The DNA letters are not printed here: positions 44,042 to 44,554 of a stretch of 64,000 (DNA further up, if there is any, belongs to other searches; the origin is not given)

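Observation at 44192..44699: Tandem pair of paralogous 71/77-aa two-helix membrane proteins of no recognisable family, in the pnp / tRNA-Met gap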

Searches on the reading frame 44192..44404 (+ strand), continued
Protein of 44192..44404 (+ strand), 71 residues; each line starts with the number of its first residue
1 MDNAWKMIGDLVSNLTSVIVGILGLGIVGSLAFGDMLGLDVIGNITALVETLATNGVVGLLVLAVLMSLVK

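Call 78: search_protein_families(library=ncbifam, alignment_id=A4, max_evalue=0.1)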
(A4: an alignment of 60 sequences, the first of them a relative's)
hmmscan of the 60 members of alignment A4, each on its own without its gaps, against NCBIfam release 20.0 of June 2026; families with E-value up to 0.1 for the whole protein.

A. member 1, P0308 (80 aa): 1 family
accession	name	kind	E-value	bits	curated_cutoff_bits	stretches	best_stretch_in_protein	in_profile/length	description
TIGR01167.1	LPXTG_anchor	domain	0.081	13.6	15.9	0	61-77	15-31/34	LPXTG cell wall anchor domain-containing protein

B. families by the number of members that match (of 60 scanned): 20 families
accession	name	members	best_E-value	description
NF007937.0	PRK10654.1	2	0.012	anaerobic C4-dicarboxylate transporter DcuC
TIGR03745.1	conj_TIGR03745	2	0.021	TIGR03745 family integrating conjugative element membrane protein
NF049994.1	slr1306_fam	2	0.023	slr1306 family protein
NF045471.1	Opp3B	1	0.006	oligopeptide ABC transporter permease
NF041178.1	TQO_small_DoxA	1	0.0064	thiosulfate:quinone oxidoreductase small subunit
NF009217.0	PRK12567.1-1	1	0.0082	putative monovalent cation/H+ antiporter subunit B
NF006777.0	PRK09292.1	1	0.013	NADH:ubiquinone reductase (Na(+)-transporting) subunit D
NF004487.0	PRK05815.3-5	1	0.014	F0F1 ATP synthase subunit A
TIGR01667.1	YCCS_YHFK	1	0.015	YccS/YhfK family putative transporter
NF009587.0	PRK13027.1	1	0.025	C4-dicarboxylate transporter DctA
TIGR04429.1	Phr_nterm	1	0.038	Phr family secreted Rap phosphatase inhibitor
NF041153.1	organophos_OPH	1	0.038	organophosphate hydrolase OPH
NF033218.1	anchor_AmaP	1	0.039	alkaline shock response membrane anchor protein AmaP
NF046080.1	PID_CTERM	1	0.051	PID-CTERM protein-sorting domain-containing protein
NF052277.1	lmo0954_fam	1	0.06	lmo0954 family membrane protein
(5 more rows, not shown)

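Call 79: find_encoding_contigs(protein=P0266, flank=4000, max_places=3)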
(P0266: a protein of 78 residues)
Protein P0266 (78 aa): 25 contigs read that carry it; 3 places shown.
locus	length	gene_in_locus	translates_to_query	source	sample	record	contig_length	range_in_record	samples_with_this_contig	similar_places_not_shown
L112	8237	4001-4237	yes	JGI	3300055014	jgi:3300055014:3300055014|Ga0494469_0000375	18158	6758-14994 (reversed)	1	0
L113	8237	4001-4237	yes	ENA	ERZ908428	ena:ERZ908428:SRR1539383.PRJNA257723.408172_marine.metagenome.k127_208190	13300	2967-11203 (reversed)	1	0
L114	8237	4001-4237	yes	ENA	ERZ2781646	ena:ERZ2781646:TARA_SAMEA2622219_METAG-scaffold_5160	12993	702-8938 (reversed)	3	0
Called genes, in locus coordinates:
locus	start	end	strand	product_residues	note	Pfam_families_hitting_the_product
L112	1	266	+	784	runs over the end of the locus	PF04760:IF2_N, PF00009:GTP_EFTU, PF01926:MMR_HSR1, PF22042:EF-G_D2, PF03144:GTP_EFTU_D2 (faint), PF11987:IF-2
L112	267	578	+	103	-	PF02033:RBFA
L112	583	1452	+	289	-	PF01509:TruB_N, PF16198:TruB_C_2 (weak), PF09157:TruB-C_2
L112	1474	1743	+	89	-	PF00312:Ribosomal_S15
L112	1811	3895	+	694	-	PF01138:RNase_PH, PF03725:RNase_PH_C, PF03726:PNPase, PF01138:RNase_PH, PF00013:KH_1, PF00575:S1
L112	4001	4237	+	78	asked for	-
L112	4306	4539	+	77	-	-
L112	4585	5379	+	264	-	PF12740:PETase (faint), PF01738:DLH (faint), PF20434:BD-FAE, PF07859:Abhydrolase_3, PF00326:Peptidase_S9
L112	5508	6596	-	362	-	PF01926:MMR_HSR1, PF02421:FeoB_N (weak), PF06071:YchF-GTPase_C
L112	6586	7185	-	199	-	PF01195:Pept_tRNA_hydro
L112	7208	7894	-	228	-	PF01386:Ribosomal_L25p, PF14693:Ribosomal_TL5_C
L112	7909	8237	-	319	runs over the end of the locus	PF13793:Pribosyltran_N, PF00156:Pribosyltran, PF14572:Pribosyl_synth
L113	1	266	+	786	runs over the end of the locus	?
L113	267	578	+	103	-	PF02033:RBFA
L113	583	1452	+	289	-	PF01509:TruB_N, PF16198:TruB_C_2 (weak), PF09157:TruB-C_2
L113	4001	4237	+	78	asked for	-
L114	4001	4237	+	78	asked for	-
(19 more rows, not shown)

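Call 81: search_solved_structures(query=A4, max_evalue=10)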
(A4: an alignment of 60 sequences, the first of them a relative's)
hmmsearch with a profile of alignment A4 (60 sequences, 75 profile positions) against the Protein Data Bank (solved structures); distinct sequences matched with E-value up to 10: 0.

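Call 85: find_encoding_contigs(protein=P0496, flank=4000, max_places=2)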
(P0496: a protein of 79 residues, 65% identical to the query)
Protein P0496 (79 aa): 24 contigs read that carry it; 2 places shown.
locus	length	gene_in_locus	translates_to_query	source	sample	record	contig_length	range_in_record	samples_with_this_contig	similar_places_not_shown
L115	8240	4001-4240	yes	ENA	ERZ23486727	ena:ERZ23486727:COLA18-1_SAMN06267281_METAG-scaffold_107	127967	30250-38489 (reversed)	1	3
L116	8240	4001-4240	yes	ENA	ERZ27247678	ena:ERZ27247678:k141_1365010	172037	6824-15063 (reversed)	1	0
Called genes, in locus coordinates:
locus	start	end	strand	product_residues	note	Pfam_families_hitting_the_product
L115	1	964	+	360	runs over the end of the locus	PF03601:Cons_hypoth698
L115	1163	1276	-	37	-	-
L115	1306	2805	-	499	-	PF00171:Aldedh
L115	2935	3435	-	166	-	PF01613:Flavin_Reduct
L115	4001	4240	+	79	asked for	-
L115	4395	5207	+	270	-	PF00561:Abhydrolase_1, PF12146:Hydrolase_4, PF12697:Abhydrolase_6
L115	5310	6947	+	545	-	PF00501:AMP-binding, PF13193:AMP-binding_C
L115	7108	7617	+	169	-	PF09411:PagL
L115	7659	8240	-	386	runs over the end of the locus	PF00108:Thiolase_N, PF08545:ACP_syn_III (faint), PF02803:Thiolase_C, PF22691:Thiolase_C_1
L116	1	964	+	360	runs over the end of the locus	PF03601:Cons_hypoth698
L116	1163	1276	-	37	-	-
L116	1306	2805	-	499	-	PF00171:Aldedh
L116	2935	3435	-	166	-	PF01613:Flavin_Reduct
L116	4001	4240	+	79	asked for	-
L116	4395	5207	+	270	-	PF00561:Abhydrolase_1, PF12146:Hydrolase_4, PF12697:Abhydrolase_6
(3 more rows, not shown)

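Call 86: find_encoding_contigs(protein=P0434, flank=4000, max_places=2)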
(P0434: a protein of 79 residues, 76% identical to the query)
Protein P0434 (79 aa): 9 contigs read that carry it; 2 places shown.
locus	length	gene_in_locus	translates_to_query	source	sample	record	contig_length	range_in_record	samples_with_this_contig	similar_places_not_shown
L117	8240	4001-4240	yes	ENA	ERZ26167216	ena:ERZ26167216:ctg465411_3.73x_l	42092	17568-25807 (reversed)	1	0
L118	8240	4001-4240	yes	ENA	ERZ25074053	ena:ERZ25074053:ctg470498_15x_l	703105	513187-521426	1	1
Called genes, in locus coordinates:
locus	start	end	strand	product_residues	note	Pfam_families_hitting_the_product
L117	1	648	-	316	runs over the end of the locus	PF05721:PhyH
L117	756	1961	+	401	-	PF00724:Oxidored_FMN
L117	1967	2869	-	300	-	PF05721:PhyH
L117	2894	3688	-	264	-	PF00106:adh_short, PF08659:KR, PF13561:adh_short_C2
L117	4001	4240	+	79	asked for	-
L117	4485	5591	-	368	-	PF13433:Peripla_BP_5, PF13458:Peripla_BP_6, PF01094:ANF_receptor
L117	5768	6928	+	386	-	PF00520:Ion_trans, PF07885:Ion_trans_2, PF00027:cNMP_binding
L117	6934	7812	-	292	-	PF00892:EamA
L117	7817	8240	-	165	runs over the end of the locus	PF19834:DUF6314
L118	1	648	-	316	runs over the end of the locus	PF05721:PhyH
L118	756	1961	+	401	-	PF00724:Oxidored_FMN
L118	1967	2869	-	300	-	PF05721:PhyH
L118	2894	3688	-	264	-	PF00106:adh_short, PF08659:KR, PF13561:adh_short_C2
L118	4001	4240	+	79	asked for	-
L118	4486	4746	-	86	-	PF13458:Peripla_BP_6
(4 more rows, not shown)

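Call 87: find_encoding_contigs(protein=P0451, flank=4000, max_places=2)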
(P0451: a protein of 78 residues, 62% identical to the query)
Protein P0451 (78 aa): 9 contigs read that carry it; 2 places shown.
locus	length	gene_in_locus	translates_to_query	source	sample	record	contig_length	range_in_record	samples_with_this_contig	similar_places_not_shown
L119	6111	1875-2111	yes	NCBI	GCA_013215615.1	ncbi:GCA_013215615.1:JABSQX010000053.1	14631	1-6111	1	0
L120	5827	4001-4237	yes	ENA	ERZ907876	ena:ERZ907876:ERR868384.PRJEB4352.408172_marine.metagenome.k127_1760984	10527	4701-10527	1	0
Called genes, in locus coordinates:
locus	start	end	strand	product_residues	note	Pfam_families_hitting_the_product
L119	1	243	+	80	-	?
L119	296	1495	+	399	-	PF05977:MFS_3, PF07690:MFS_1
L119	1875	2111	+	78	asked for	-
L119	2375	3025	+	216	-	PF00881:Nitroreductase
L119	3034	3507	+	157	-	PF12680:SnoaL_2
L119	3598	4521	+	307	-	PF00355:Rieske, PF19298:KshA_C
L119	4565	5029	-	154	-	PF00903:Glyoxalase, PF13669:Glyoxalase_4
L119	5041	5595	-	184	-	PF00903:Glyoxalase, PF13669:Glyoxalase_4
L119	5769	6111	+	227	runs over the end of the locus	PF07110:EthD (weak)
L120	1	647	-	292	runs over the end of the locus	PF02668:TauD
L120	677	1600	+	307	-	PF00296:Bac_luciferase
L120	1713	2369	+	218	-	PF00881:Nitroreductase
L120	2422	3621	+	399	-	PF05977:MFS_3, PF07690:MFS_1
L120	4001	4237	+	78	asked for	-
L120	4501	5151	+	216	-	PF00881:Nitroreductase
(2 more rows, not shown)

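Call 90: search_dna_similar(query=L052:5408-6502:+, collection=phages, mode=protein, max_evalue=1e-10, max_rows=15)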
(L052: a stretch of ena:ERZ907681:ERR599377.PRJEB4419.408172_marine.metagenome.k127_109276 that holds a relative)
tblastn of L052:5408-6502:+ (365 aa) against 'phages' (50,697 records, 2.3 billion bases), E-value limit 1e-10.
Records with a match: 89; places in all: 89; records where one place covers at least 80% of the query: 14.
Best place of each record, by identity: <60% 89.
By first word of the organism name: Flavobacterium 28; Ruegeria 10; Vibrio 9; Cellulophaga 6; Roseobacter 5; Bacillus 4; Rhizobium 3; Thermus 3; Aeromonas 3; Synechococcus 2; and 12 more.
By host as written in the record: Flavobacterium sp. LMO9 15; Flavobacterium sp. LMO6 13; Ruegeria pomeroyi DSS-3 10; - 5; Roseobacter denitrificans OCh114 4; Synechococcus sp. CB0204 2; Sphingomonas paucimobilis, Felix d'Herelle Reference Center for Phages host ... 2; Pseudanabaena sp. 2; and 29 more.
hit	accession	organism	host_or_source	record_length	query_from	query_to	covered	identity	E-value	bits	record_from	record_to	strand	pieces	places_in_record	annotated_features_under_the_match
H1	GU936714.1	Synechococcus phage S-CBS2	Synechococcus sp. CB0204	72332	80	365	78%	50.5%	9e-83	280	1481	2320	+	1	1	hypothetical protein (x2)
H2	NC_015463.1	Synechococcus phage S-CBS2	Synechococcus sp. CB0204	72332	80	365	78%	50.5%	9e-83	280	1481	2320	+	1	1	DNA repair exonuclease | hypothetical protein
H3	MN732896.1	Elizabethkingia phage TCUEAP1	Elizabethkingia anophelis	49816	79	365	79%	49.8%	1e-79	271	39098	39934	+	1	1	LysR family transcriptional regulator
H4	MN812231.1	Flavobacterium phage vB_FspS_snork6-1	Flavobacterium sp. LMO6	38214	80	365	78%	48.8%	3e-80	272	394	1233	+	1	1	hypothetical protein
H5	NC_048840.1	Flavobacterium phage vB_FspS_snork6-1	Flavobacterium sp. LMO6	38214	80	365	78%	48.8%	3e-80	272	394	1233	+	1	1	DNA repair exonuclease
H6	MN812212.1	Flavobacterium phage vB_FspS_lillamy9-1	Flavobacterium sp. LMO9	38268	80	365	78%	48.8%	8e-80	271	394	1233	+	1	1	hypothetical protein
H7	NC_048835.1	Flavobacterium phage vB_FspS_lillamy9-1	Flavobacterium sp. LMO9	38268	80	365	78%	48.8%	8e-80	271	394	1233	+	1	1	DNA repair exonuclease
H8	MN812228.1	Flavobacterium phage vB_FspS_mymlan6-2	Flavobacterium sp. LMO6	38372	80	365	78%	48.1%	2e-79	270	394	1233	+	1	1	hypothetical protein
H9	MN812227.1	Flavobacterium phage vB_FspS_mymlan6-1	Flavobacterium sp. LMO6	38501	80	365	78%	48.1%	2e-79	270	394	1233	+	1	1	hypothetical protein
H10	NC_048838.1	Flavobacterium phage vB_FspS_mymlan6-1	Flavobacterium sp. LMO6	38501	80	365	78%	48.1%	2e-79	270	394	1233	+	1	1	DNA repair exonuclease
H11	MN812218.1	Flavobacterium phage vB_FspS_lillamy9-7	Flavobacterium sp. LMO9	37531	80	365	78%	48.1%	4e-79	269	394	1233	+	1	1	hypothetical protein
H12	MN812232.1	Flavobacterium phage vB_FspS_snork6-2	Flavobacterium sp. LMO6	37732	80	365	78%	48.1%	4e-79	269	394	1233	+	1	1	hypothetical protein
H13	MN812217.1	Flavobacterium phage vB_FspS_lillamy9-6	Flavobacterium sp. LMO9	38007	80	365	78%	48.1%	4e-79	269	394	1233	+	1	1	hypothetical protein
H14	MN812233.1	Flavobacterium phage vB_FspS_snork9-1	Flavobacterium sp. LMO9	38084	80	365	78%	48.1%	4e-79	269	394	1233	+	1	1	hypothetical protein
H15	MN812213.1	Flavobacterium phage vB_FspS_lillamy9-2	Flavobacterium sp. LMO9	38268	80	365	78%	48.1%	4e-79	269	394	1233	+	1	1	hypothetical protein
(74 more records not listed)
